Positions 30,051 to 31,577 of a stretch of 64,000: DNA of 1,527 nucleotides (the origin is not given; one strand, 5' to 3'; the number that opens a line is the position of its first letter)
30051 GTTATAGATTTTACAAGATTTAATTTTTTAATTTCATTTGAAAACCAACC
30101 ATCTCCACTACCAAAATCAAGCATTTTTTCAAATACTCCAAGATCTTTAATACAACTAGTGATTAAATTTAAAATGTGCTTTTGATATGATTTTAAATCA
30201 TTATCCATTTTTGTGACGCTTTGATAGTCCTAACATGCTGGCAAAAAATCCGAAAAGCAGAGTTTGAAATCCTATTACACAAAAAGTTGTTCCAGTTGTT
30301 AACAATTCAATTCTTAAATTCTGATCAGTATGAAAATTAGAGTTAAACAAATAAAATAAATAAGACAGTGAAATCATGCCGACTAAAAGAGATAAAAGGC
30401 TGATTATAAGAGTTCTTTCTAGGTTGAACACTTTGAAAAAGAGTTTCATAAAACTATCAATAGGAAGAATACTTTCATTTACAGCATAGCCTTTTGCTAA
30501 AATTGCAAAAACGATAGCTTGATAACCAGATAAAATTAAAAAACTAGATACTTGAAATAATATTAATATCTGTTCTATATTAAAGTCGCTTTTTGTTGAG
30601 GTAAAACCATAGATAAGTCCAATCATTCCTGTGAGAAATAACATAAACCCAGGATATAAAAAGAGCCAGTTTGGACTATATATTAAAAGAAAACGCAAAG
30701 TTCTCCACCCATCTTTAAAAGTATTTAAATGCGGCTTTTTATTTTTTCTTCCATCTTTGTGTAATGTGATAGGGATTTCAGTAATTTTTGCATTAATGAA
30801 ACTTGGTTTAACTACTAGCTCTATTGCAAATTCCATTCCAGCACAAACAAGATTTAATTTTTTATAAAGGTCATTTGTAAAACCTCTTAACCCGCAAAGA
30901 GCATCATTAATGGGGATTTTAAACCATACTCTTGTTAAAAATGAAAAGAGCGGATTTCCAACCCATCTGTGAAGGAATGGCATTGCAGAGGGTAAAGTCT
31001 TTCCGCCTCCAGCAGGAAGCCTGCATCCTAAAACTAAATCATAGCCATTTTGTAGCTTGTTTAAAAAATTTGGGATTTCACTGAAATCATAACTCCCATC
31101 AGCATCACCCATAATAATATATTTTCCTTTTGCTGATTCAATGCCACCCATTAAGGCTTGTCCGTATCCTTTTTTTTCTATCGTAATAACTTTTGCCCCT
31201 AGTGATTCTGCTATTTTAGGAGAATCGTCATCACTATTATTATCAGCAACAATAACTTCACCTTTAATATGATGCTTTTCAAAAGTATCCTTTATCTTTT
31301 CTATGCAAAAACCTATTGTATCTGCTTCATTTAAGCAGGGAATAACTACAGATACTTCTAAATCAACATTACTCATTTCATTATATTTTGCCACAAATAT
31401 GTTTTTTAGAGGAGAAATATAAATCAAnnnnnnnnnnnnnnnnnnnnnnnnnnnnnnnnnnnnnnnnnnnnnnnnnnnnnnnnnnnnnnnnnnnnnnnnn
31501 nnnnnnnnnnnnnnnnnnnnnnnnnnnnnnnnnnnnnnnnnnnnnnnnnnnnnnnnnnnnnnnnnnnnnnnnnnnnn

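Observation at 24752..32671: Envelope glycan or lipid-linked sugar methylation cluster with a geranylgeranyl-reductase-like flavoprotein adjacent to a Dpm1/GtrB-like polyprenyl-phosphate glycosyltransferase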

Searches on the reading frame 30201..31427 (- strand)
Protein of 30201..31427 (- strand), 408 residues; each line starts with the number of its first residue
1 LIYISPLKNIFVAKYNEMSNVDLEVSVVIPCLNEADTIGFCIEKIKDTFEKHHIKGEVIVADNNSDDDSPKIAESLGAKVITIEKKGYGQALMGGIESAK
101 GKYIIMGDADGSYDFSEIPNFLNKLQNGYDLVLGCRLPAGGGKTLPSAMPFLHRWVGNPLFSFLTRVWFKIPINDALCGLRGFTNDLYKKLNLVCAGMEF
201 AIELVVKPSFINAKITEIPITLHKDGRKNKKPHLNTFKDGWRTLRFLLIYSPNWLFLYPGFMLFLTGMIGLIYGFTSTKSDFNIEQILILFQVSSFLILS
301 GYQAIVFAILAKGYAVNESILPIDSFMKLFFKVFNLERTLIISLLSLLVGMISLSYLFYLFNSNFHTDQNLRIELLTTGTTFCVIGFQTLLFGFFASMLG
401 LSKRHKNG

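Call 5: search_protein_families(library=pfam, proteins=[window:30201-31427:-], max_evalue=0.01)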
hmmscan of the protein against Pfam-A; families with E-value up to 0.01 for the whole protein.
window:30201-31427:- (408 aa): 2 families
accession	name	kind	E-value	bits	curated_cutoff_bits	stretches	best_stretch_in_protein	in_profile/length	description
PF00535.33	Glycos_transf_2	-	5.2e-25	88.8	23.3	1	26-190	1-166/168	Glycosyl transferase family 2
PF13641.12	Glyco_tranf_2_3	-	0.002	18.6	27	1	25-110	3-96/230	Glycosyltransferase like family 2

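Call 6: search_protein_families(library=ncbifam, proteins=[window:30201-31427:-], max_evalue=0.01)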
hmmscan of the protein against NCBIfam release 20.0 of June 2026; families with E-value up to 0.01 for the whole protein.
window:30201-31427:- (408 aa): 19 families
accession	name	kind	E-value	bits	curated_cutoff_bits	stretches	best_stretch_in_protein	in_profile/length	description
TIGR04182.1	glyco_TIGR04182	equivalog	1.8e-39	135.9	325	1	24-311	1-279/293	S-layer glycoprotein N-glycosyltransferase AglJ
NF041391.1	DPhHxTase_Halo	equivalog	8.8e-26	90.2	375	1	32-224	4-185/213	dolichyl-phosphate hexose transferase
NF058614.1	PPMAGASynPpgS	equivalog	1e-18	67.6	370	1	25-222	2-196/226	polyprenyl-phospho-N-acetylgalactosaminyl synthase PpgS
TIGR04283.1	glyco_like_mftF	equivalog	3.8e-13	49.5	182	1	25-110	1-82/221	TIGR04283 family arsenosugar biosynthesis glycosyltransferase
NF010496.0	PRK13915.1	equivalog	9.6e-13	47.9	262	1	21-110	29-126/307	glucosyl-3-phosphoglycerate synthase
NF007986.1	PRK10714.1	equivalog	2.2e-11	43.4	529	1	24-134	7-124/316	undecaprenyl-phosphate 4-deoxy-4-formamido-L-arabinose transferase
TIGR03111.1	glyc2_xrt_Gpos1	hypoth_equivalog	4e-10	39.1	363.95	1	16-128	42-159/439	TIGR03111 family XrtG-associated glycosyltransferase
NF047588.1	GlcsyltransPgfSStrep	equivalog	2.9e-07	30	500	1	24-140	2-125/308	glycosyltransferase PgfS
TIGR03937.1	PgaC_IcaA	equivalog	4.8e-07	29.1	422.3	1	23-117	45-142/407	poly-beta-1,6-N-acetyl-D-glucosamine synthase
NF038302.1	EPS_HpsE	equivalog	7.9e-07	28.3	300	1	24-110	2-96/307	hormogonium polysaccharide biosynthesis glycosyltransferase HpsE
NF007482.0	PRK10073.1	equivalog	3.8e-06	26.1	423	1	19-112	2-97/334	glycosyltransferase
NF041875.1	EPS_EpsD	equivalog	0.00012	21.6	370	1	25-129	1-108/325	exopolysaccharide biosynthesis glycosyltransferase EpsD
NF050050.1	ProtGlycPglI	equivalog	0.00029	20.3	500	1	25-135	4-118/306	GalNAc(5)-diNAcBac-PP-undecaprenol beta-1,3-glucosyltransferase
NF045692.1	OglycostaseCruG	equivalog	0.00043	19.3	600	1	24-73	42-88/386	2'-O-glycosyltransferase CruG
TIGR03469.1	HpnB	hypoth_equivalog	0.00047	19.3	379.25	1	24-80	45-99/386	hopene-associated glycosyltransferase HpnB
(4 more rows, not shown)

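Call 13: list_cluster_members(proteins=[P0023, P0001, window:30201-31394:-, window:26225-27361:-, window:23503-24768:+, P0004, P0008, P0009, P0021, P0011])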
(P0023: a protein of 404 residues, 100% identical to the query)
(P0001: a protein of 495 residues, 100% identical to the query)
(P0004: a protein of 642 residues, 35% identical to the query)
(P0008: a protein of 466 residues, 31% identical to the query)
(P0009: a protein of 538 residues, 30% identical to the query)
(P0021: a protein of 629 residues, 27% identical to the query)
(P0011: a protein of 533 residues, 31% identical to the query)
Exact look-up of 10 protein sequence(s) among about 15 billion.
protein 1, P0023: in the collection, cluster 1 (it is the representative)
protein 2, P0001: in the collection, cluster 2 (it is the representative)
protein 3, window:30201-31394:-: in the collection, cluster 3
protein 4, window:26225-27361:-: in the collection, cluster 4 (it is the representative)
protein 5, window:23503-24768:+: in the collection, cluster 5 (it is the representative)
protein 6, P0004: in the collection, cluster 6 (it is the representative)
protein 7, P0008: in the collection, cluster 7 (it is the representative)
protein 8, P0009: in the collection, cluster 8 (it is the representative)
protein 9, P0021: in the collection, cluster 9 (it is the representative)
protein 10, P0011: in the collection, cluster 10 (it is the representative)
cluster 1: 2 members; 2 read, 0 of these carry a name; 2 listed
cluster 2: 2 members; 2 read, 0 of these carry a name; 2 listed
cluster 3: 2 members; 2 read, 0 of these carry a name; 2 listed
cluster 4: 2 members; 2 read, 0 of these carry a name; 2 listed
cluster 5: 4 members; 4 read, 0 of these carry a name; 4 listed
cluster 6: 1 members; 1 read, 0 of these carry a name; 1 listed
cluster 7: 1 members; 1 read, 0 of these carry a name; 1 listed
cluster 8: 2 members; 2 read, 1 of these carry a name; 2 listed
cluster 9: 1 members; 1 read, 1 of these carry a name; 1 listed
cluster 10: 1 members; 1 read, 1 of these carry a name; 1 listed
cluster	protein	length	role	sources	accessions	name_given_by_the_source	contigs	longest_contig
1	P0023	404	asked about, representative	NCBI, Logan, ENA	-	-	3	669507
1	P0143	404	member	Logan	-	-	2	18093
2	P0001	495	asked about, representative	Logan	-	-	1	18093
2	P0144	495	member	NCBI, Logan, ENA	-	-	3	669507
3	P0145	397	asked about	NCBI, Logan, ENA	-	-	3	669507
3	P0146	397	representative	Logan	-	-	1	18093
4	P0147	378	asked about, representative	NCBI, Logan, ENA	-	-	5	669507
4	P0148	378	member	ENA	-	-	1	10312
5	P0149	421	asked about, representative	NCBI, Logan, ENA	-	-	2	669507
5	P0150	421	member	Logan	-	-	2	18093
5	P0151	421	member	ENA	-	-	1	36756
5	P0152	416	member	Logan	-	-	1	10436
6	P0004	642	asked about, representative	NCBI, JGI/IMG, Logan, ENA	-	-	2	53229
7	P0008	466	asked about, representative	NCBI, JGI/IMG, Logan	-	-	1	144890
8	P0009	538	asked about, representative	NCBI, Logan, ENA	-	-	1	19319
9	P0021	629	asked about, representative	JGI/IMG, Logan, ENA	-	hypothetical protein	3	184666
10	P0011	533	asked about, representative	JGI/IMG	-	hypothetical protein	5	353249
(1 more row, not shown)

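Call 30: search_solved_structures(query=window:30201-31394:-, max_evalue=0.001)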
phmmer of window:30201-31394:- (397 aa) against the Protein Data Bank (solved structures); distinct sequences matched with E-value up to 0.001: 16.
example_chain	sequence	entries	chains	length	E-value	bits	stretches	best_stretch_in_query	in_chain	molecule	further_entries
5mlz_A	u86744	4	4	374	8.3e-13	51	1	11-220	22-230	Dolichol monophosphate mannose synthase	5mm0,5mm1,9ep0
9hwj_A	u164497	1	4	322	8.7e-07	31.2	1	13-123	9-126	Undecaprenyl-phosphate 4-deoxy-4-formamido-L-arabinose transferase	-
5ekp_C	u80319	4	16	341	2.5e-06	29.7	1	7-130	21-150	Uncharacterized glycosyltransferase sll0501 | Glycosyltransferase sll0501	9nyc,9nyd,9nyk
9nye_A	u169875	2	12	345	2.6e-06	29.6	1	7-130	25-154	Glycosyltransferase sll0501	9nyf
9bhc_C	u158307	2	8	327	2.7e-06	29.6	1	13-124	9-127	Undecaprenyl-phosphate 4-deoxy-4-formamido-L-arabinose transferase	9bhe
5eke_A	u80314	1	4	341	2.8e-06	29.6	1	7-130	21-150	Uncharacterized glycosyltransferase sll0501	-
8vxh_A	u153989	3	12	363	3e-06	29.4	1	13-124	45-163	Undecaprenyl-phosphate 4-deoxy-4-formamido-L-arabinose transferase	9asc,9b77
6p61_A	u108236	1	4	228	1.3e-05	27.3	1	13-114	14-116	Glycosyltransferase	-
3f1y_A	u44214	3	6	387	2.9e-05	26.2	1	10-85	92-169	Mannosyl-3-phosphoglycerate synthase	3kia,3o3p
3ckj_A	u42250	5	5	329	3.3e-05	26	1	11-99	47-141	Putative uncharacterized protein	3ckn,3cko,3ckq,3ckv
9omm_A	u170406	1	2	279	4e-05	25.8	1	11-129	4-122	Glycosyltransferase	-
9omh_A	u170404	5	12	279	4e-05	25.8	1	11-129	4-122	Glycosyltransferase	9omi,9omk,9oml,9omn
9omj_A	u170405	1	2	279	6.7e-05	25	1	13-129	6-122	Glycosyltransferase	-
7pdo_A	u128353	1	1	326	0.00011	24.3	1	11-99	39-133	Glucosyl-3-phosphoglycerate synthase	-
7p5l_A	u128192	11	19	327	0.00011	24.3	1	11-99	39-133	Glucosyl-3-phosphoglycerate synthase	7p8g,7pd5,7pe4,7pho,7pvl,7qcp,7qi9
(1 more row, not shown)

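Call 54: find_homologous_proteins(query=window:30201-31394:-, max_evalue=1e-20)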
Query window:30201-31394:- (397 aa): 7991 proteins with E <= 1e-20 among 8000 candidates; the best 120 are listed.
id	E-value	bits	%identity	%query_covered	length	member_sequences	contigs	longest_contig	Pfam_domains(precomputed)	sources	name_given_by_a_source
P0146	7.4e-256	866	96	100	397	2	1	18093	PF26629.1,PF00535.33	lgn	-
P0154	9.2e-136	471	53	98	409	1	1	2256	PF26629.1,PF00535.33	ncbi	-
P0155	2.7e-134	466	51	96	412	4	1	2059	PF26629.1,PF00535.33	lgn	-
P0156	1.2e-133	464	52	99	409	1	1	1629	PF13641.13,PF26629.1,PF00535.33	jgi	jgi:glycosyltransferase involved in cell wall biosynthesis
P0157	2.4e-133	463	53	96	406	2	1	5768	PF26629.1,PF00535.33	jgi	jgi:glycosyltransferase involved in cell wall biosynthesis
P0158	3.3e-133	462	53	96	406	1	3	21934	PF26629.1,PF00535.33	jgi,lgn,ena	jgi:glycosyltransferase involved in cell wall biosynthesis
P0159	3.7e-133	462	53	96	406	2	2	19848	PF26629.1,PF00535.33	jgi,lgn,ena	jgi:Glycosyltransferases involved in cell wall biogenesis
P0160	3.8e-133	462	53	99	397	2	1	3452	PF26629.1,PF00535.33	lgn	-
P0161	7.8e-133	461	52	98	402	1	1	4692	PF26629.1,PF00535.33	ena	-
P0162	1.1e-132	461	52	99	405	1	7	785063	PF26629.1,PF00535.33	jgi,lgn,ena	-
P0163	1.4e-132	460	54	96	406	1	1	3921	PF26629.1,PF00535.33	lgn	-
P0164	1.5e-132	460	54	96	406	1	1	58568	PF26629.1,PF00535.33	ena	-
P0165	1.6e-132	460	54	97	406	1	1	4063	PF26629.1,PF00535.33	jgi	jgi:glycosyltransferase involved in cell wall biosynthesis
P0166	1.8e-132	460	53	97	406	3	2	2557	PF26629.1,PF00535.33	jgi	jgi:glycosyltransferase involved in cell wall biosynthesis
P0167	2.0e-132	460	53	96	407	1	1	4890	PF26629.1,PF00535.33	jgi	jgi:glycosyltransferase involved in cell wall biosynthesis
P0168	2.5e-132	459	51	99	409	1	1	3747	PF13641.13,PF26629.1,PF00535.33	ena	-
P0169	2.6e-132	459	53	96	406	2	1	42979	PF26629.1,PF00535.33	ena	-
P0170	3.1e-132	459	52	97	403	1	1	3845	PF26629.1,PF00535.33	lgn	-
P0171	3.3e-132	459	52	98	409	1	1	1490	PF26629.1,PF00535.33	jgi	-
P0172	3.9e-132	459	52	97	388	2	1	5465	PF26629.1,PF00535.33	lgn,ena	-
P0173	4.9e-132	459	51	98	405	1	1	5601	PF26629.1,PF00535.33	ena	-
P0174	7.1e-132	458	52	96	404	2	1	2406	PF26629.1,PF00535.33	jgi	-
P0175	9.5e-132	458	54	96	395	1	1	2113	PF26629.1,PF00535.33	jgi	jgi:glycosyltransferase involved in cell wall biosynthesis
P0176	9.8e-132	458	53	96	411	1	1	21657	PF26629.1,PF00535.33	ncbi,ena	-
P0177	1.0e-131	457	53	97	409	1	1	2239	PF13641.13,PF26629.1,PF00535.33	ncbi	-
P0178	1.0e-131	457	55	96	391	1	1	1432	PF26629.1,PF00535.33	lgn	-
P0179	1.3e-131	457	53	97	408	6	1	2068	PF26629.1,PF00535.33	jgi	jgi:glycosyltransferase involved in cell wall biosynthesis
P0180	1.4e-131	457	53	96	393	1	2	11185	PF26629.1,PF00535.33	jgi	jgi:glycosyltransferase involved in cell wall biosynthesis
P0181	1.7e-131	457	53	96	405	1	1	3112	PF26629.1,PF00535.33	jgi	jgi:glycosyltransferase involved in cell wall biosynthesis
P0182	2.2e-131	456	53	97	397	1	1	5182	PF26629.1,PF00535.33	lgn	-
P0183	2.5e-131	456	52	98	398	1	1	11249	PF26629.1,PF00535.33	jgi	jgi:glycosyltransferase involved in cell wall biosynthesis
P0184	2.6e-131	456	53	96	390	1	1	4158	PF26629.1,PF00535.33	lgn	-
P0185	3.0e-131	456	52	96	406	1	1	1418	PF26629.1,PF00535.33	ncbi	ncbi:MAG: glycosyltransferase family 2 protein [Pyrinomonadaceae bacterium]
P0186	3.0e-131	456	52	96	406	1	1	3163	PF26629.1,PF00535.33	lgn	-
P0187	3.2e-131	456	51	99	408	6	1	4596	PF26629.1,PF00535.33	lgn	-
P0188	3.2e-131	456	53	97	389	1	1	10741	PF26629.1,PF00535.33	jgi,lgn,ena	jgi:glycosyltransferase involved in cell wall biosynthesis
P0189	3.2e-131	456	53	96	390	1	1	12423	PF26629.1,PF00535.33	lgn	-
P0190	3.3e-131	456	52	97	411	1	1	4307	PF26629.1,PF00535.33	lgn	-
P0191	4.0e-131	455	52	97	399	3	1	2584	PF26629.1,PF00535.33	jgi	-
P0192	4.1e-131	455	53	96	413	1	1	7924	PF26629.1,PF00535.33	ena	-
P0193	5.3e-131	455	53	97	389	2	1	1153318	PF26629.1,PF00535.33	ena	-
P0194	6.0e-131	455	52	96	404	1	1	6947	PF26629.1,PF00535.33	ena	-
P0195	6.7e-131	455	51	99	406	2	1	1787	PF26629.1,PF00535.33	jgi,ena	-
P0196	6.8e-131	455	52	98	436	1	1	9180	PF26629.1,PF00535.33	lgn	-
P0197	7.2e-131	455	53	97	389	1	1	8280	PF26629.1,PF00535.33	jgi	jgi:glycosyltransferase involved in cell wall biosynthesis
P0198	7.5e-131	455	51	99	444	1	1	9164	PF26629.1,PF00535.33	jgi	jgi:glycosyltransferase involved in cell wall biosynthesis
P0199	7.8e-131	455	53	96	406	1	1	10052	PF26629.1,PF00535.33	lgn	-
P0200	8.3e-131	454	54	96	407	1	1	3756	PF26629.1,PF00535.33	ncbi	-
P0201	8.6e-131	454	53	97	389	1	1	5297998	PF26629.1,PF00535.33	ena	-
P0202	9.3e-131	454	53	97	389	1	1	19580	PF26629.1,PF00535.33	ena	-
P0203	9.3e-131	454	52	96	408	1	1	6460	PF26629.1,PF00535.33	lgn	-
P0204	1.1e-130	454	52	96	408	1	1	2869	PF26629.1,PF00535.33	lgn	-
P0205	1.1e-130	454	52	96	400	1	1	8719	PF26629.1,PF00535.33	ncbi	ncbi:MAG: glycosyltransferase family 2 protein [Pyrinomonadaceae bacterium]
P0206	1.1e-130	454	51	96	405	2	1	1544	PF26629.1,PF00535.33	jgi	jgi:glycosyltransferase involved in cell wall biosynthesis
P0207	1.2e-130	454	52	96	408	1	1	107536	PF26629.1,PF00535.33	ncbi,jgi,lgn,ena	ncbi:MAG TPA: glycosyltransferase family 2 protein [Pyrinomonadaceae bacterium]|jgi:glycosyltransfer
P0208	1.3e-130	454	52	96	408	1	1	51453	PF26629.1,PF00535.33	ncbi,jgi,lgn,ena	ncbi:MAG TPA: glycosyltransferase family 2 protein [Pyrinomonadaceae bacterium]|jgi:glycosyltransfer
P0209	1.3e-130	454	52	96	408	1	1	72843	PF26629.1,PF00535.33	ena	-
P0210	1.4e-130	454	53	96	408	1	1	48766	PF26629.1,PF00535.33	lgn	-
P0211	1.4e-130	454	51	99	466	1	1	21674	PF13641.13,PF26629.1,PF00535.33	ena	-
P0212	1.5e-130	454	52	96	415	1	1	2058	PF26629.1,PF00535.33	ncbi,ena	-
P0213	1.5e-130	454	52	98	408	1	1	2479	PF26629.1,PF00535.33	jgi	jgi:glycosyltransferase involved in cell wall biosynthesis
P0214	1.6e-130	454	52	96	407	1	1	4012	PF26629.1,PF00535.33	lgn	-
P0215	1.6e-130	453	51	98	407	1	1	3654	PF26629.1,PF00535.33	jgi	jgi:glycosyltransferase involved in cell wall biosynthesis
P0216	2.0e-130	453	53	96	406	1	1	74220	PF13641.13,PF26629.1,PF00535.33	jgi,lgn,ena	-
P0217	2.1e-130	453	52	96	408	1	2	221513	PF26629.1,PF00535.33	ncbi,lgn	-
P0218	2.5e-130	453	51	96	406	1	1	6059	PF13641.13,PF26629.1,PF00535.33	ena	-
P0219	2.8e-130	453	52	99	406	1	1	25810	PF26629.1,PF00535.33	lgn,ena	-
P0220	2.8e-130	453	52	96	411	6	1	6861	PF26629.1,PF00535.33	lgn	-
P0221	3.0e-130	453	52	99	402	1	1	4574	PF26629.1,PF00535.33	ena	-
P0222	3.5e-130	452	52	98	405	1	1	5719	PF26629.1,PF00535.33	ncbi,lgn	-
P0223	4.1e-130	452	51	97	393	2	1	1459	PF26629.1,PF00535.33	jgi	jgi:glycosyltransferase involved in cell wall biosynthesis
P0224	4.2e-130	452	52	97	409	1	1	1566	PF26629.1,PF00535.33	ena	-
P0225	4.3e-130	452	51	96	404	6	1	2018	PF26629.1,PF00535.33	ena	-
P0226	4.4e-130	452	52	96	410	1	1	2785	PF26629.1,PF00535.33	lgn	-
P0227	5.0e-130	452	51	96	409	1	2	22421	PF26629.1,PF00535.33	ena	-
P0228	5.2e-130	452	52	96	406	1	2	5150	PF26629.1,PF00535.33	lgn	-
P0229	5.5e-130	452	52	96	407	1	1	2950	PF26629.1,PF00535.33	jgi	jgi:glycosyltransferase involved in cell wall biosynthesis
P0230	5.6e-130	452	52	96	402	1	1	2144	PF26629.1,PF00535.33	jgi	jgi:glycosyltransferase involved in cell wall biosynthesis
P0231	5.9e-130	452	52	97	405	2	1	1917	PF26629.1,PF00535.33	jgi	jgi:glycosyltransferase involved in cell wall biosynthesis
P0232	6.3e-130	452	52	96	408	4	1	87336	PF26629.1,PF00535.33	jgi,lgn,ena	-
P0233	7.5e-130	451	52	96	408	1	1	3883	PF26629.1,PF00535.33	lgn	-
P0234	1.0e-129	451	52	98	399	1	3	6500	PF26629.1,PF00535.33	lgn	-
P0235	1.1e-129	451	52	96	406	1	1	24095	PF26629.1,PF00535.33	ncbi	ncbi:MAG: hypothetical protein V7641_428 [Blastocatellia bacterium]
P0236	1.1e-129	451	51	96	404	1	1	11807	PF26629.1,PF00535.33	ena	-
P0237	1.2e-129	451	52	98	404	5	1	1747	PF26629.1,PF00535.33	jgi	-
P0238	1.2e-129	451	51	99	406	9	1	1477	PF26629.1,PF00535.33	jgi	jgi:glycosyltransferase involved in cell wall biosynthesis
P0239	1.2e-129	451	52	96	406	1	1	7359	PF26629.1,PF00535.33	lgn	-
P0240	1.3e-129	451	52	98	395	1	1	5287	PF26629.1,PF00535.33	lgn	-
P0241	1.5e-129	450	51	96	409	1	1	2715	PF26629.1,PF00535.33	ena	-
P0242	1.5e-129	450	51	97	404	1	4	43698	PF26629.1,PF00535.33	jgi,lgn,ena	-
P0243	1.5e-129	450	51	99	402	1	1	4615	PF26629.1,PF00535.33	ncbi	-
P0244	1.6e-129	450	52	99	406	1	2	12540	PF26629.1,PF00535.33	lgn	-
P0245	1.7e-129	450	53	97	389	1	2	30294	PF26629.1,PF00535.33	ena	-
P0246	1.9e-129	450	52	96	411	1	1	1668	PF26629.1,PF00535.33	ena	-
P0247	2.1e-129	450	52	97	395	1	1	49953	PF26629.1,PF00535.33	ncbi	-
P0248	2.3e-129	450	51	97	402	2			PF26629.1,PF00535.33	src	-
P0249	2.5e-129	450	52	96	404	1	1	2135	PF26629.1,PF00535.33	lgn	-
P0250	2.6e-129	450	52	97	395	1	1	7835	PF26629.1,PF00535.33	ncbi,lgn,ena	-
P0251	2.6e-129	450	51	96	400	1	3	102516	PF26629.1,PF00535.33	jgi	jgi:glycosyltransferase involved in cell wall biosynthesis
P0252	2.8e-129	449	52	96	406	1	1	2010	PF26629.1,PF00535.33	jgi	jgi:glycosyltransferase involved in cell wall biosynthesis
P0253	3.1e-129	449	51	96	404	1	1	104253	PF26629.1,PF00535.33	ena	-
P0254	3.3e-129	449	52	96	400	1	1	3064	PF26629.1,PF00535.33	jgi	-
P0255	3.3e-129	449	52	97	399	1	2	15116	PF26629.1,PF00535.33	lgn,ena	-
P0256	3.3e-129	449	52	96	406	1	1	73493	PF26629.1,PF00535.33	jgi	jgi:glycosyltransferase involved in cell wall biosynthesis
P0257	4.1e-129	449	51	98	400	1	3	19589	PF26629.1,PF00535.33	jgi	jgi:glycosyltransferase involved in cell wall biosynthesis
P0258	4.5e-129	449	54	96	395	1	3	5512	PF26629.1,PF00535.33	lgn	-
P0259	4.6e-129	449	51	96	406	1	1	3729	PF26629.1,PF00535.33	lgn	-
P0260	4.6e-129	449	51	98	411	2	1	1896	PF26629.1,PF00535.33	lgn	-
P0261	5.1e-129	449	51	97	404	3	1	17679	PF26629.1,PF00535.33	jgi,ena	-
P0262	5.4e-129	448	50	97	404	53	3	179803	PF26629.1,PF00535.33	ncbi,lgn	ncbi:MAG TPA: glycosyltransferase family 2 protein [Gemmatimonadaceae bacterium]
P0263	5.6e-129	448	52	96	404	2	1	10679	PF26629.1,PF00535.33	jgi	jgi:glycosyltransferase involved in cell wall biosynthesis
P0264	6.8e-129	448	51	97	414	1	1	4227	PF26629.1,PF00535.33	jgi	jgi:glycosyltransferase involved in cell wall biosynthesis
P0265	7.1e-129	448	52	96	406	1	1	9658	PF26629.1,PF00535.33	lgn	-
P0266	7.2e-129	448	53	96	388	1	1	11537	PF26629.1,PF00535.33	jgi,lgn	jgi:glycosyltransferase involved in cell wall biosynthesis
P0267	7.3e-129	448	52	97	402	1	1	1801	PF26629.1,PF00535.33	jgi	jgi:glycosyltransferase involved in cell wall biosynthesis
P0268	7.7e-129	448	52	96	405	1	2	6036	PF26629.1,PF00535.33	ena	-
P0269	7.7e-129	448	51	96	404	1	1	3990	PF26629.1,PF00535.33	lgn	-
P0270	7.8e-129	448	52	96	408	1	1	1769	PF26629.1,PF00535.33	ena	-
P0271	8.2e-129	448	53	96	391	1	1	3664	PF26629.1,PF00535.33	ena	-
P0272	8.7e-129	448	50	99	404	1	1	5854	PF26629.1,PF00535.33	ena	-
